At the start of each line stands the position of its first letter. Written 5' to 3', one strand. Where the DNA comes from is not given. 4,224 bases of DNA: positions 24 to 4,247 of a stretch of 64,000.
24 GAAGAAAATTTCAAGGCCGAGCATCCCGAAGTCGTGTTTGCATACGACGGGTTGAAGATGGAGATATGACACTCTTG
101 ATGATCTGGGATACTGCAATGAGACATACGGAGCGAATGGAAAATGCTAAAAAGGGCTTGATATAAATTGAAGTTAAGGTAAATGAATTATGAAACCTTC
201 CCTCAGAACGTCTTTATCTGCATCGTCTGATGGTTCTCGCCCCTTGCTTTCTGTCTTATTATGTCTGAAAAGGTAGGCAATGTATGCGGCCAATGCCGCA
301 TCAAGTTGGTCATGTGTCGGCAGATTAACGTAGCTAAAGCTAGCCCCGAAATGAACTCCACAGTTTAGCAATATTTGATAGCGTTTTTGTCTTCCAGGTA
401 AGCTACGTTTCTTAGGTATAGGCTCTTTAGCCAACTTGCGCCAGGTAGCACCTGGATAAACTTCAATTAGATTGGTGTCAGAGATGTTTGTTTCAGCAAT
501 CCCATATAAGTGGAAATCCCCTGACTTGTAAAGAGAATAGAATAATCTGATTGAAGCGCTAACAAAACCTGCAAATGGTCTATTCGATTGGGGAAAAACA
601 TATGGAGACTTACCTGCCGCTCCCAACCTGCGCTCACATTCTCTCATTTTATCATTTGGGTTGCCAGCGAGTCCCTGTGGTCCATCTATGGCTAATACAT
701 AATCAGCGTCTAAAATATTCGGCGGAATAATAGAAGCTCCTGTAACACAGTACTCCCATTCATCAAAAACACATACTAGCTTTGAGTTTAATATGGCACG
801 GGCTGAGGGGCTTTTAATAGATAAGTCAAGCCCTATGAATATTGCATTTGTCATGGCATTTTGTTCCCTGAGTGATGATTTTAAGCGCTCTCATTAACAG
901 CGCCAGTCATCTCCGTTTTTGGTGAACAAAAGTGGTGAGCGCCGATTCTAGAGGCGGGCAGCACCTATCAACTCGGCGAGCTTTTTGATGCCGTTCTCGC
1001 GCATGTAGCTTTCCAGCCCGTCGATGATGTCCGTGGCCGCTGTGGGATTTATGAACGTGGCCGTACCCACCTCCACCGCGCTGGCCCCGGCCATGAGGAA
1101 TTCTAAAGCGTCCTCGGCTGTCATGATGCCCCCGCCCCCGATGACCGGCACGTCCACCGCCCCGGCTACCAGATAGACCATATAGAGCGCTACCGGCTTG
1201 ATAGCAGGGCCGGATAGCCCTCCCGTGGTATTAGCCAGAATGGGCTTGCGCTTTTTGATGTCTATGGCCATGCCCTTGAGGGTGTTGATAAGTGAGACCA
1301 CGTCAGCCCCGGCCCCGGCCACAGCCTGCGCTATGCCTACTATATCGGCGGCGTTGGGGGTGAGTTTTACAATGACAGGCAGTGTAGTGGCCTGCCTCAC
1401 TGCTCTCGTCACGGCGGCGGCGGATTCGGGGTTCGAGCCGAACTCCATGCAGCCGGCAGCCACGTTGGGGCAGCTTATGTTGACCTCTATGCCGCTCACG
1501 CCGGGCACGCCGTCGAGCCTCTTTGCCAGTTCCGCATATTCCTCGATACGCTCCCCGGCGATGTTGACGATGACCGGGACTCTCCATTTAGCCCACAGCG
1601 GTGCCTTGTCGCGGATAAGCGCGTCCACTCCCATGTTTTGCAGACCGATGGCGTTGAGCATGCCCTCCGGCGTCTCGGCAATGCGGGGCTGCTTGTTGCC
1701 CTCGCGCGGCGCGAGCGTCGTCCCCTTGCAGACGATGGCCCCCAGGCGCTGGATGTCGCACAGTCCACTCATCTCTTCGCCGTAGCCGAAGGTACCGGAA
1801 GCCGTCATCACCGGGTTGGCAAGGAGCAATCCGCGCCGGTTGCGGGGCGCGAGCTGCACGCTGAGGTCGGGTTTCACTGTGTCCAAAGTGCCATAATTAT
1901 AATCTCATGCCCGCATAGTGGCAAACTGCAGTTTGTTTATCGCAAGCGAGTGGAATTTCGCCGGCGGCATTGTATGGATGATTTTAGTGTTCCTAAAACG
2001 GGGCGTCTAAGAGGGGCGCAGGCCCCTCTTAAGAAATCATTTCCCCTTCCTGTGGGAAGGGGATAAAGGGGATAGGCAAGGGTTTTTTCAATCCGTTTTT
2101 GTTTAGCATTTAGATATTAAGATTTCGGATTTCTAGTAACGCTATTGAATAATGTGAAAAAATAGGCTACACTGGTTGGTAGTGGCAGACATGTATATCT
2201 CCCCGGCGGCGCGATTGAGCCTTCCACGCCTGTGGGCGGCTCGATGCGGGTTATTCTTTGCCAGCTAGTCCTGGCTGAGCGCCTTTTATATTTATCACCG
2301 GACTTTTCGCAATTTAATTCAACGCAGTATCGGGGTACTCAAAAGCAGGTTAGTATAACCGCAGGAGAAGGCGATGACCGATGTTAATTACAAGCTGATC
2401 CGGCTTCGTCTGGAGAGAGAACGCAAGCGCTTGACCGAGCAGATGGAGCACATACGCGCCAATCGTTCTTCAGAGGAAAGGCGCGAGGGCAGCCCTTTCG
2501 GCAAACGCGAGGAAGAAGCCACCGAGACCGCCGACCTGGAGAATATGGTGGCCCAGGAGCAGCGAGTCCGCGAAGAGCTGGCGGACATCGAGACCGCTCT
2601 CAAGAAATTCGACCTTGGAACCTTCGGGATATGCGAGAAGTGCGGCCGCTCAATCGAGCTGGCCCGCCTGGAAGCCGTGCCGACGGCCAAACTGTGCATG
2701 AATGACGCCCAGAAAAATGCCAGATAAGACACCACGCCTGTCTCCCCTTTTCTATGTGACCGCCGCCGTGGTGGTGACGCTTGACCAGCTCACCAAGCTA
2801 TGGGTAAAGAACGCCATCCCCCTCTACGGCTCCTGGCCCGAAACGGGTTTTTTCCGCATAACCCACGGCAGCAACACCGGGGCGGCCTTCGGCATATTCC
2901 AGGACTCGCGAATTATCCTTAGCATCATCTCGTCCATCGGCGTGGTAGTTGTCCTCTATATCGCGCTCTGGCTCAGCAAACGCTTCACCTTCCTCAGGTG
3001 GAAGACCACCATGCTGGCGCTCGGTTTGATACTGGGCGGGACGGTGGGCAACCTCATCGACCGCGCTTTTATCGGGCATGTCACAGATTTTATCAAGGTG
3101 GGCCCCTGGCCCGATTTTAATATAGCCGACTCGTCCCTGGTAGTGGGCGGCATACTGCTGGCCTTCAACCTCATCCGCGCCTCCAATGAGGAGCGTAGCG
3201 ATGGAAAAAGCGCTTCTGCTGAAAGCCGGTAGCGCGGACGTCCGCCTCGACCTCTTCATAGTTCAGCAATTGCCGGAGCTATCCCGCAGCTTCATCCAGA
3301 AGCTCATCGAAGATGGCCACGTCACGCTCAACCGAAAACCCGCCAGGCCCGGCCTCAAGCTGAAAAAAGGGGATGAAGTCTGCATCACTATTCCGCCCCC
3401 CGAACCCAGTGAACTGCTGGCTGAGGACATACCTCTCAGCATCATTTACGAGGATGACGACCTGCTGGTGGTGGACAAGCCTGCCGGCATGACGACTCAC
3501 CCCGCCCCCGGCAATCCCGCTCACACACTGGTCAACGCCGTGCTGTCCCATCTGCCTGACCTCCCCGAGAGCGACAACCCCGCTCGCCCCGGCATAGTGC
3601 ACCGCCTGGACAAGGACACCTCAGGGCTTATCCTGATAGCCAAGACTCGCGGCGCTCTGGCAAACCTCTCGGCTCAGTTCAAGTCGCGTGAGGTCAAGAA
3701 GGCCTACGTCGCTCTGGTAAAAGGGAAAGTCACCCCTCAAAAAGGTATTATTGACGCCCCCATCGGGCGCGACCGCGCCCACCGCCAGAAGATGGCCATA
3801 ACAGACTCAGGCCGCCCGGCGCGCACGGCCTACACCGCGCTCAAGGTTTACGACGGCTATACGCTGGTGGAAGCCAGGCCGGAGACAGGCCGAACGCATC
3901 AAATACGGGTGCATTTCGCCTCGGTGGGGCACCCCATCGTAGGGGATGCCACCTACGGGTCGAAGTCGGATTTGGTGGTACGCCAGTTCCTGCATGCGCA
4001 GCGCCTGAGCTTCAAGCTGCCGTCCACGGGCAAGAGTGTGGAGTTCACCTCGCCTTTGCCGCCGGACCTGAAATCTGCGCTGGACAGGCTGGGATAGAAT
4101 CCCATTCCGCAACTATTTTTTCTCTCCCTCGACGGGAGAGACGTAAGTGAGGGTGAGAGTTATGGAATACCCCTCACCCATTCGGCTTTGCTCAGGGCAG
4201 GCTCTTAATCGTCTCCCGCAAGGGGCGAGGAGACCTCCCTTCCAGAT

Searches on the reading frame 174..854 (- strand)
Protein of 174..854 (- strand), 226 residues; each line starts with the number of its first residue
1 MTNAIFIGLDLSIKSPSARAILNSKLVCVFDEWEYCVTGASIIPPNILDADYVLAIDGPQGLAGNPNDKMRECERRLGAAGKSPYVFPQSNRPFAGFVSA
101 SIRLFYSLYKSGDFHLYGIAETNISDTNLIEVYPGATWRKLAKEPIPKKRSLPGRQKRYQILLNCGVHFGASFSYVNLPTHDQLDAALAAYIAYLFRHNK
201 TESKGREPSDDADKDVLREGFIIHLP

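Call 58: search_protein_families(library=pfam, proteins=[window:174-854:-])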
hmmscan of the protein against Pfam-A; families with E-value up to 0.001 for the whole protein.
window:174-854:- (226 aa): 1 family
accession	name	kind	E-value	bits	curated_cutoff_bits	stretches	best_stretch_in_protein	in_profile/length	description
PF04250.19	DUF429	-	1.3e-08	35.3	23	1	53-203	39-207/214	Protein of unknown function (DUF429)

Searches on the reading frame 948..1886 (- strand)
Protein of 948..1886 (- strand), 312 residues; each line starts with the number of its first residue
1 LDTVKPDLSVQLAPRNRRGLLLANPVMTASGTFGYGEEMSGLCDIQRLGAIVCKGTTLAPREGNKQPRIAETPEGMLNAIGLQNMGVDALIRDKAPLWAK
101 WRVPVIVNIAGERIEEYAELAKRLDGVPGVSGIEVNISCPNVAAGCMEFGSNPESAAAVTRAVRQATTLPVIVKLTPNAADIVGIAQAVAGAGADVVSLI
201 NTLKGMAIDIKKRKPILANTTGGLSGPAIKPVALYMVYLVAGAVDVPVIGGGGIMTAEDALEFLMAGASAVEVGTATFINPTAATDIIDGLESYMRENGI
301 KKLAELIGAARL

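Call 58: search_protein_families(library=pfam, proteins=[window:948-1886:-])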
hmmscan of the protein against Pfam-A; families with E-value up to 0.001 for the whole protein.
window:948-1886:- (312 aa): 4 families
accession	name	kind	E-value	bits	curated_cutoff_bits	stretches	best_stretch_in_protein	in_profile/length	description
PF01180.27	DHO_dh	-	3.6e-83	279.6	27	1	19-295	8-291/291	Dihydroorotate dehydrogenase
PF01207.24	Dus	-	2.7e-10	40.3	20.4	1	103-197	54-155/311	Dihydrouridine synthase (Dus)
PF03060.21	NMO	-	1.4e-06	28.4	28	1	221-279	167-227/331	Nitronate monooxygenase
PF00977.27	His_biosynth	-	6e-06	26.3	23.6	1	232-289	60-117/228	Histidine biosynthesis protein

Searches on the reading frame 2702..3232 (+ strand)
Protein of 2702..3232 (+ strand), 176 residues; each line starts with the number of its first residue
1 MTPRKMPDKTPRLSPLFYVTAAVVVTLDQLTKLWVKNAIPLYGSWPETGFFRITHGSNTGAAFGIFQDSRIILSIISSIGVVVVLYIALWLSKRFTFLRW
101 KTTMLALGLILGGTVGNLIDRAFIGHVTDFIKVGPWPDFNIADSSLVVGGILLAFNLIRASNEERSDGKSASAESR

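Call 58: search_protein_families(library=pfam, proteins=[window:2702-3232:+])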
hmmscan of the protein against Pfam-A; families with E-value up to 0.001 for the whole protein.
window:2702-3232:+ (176 aa): 1 family
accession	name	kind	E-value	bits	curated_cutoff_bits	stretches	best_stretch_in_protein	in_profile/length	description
PF01252.23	Peptidase_A8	-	4e-34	118.3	25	1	21-158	2-141/142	Signal peptidase (SPase) II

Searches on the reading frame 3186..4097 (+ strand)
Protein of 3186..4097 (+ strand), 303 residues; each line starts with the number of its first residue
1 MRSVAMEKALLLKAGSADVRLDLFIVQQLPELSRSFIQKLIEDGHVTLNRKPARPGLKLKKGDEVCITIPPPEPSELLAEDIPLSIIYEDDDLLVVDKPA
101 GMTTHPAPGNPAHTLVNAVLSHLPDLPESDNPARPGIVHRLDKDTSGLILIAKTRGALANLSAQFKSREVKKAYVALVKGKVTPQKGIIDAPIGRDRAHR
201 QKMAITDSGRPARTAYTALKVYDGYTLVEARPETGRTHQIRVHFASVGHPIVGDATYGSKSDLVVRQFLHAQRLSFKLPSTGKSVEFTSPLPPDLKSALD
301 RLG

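Call 58: search_protein_families(library=pfam, proteins=[window:3186-4097:+])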
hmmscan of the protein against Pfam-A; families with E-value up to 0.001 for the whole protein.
window:3186-4097:+ (303 aa): 2 families
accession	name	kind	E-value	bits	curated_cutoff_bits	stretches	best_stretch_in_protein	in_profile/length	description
PF00849.27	PseudoU_synth_2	-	4.9e-35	121.4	26.8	1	92-246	1-152/152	RNA pseudouridylate synthase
PF01479.30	S4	-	2.6e-12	46.7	22.8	1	19-65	1-48/48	S4 domain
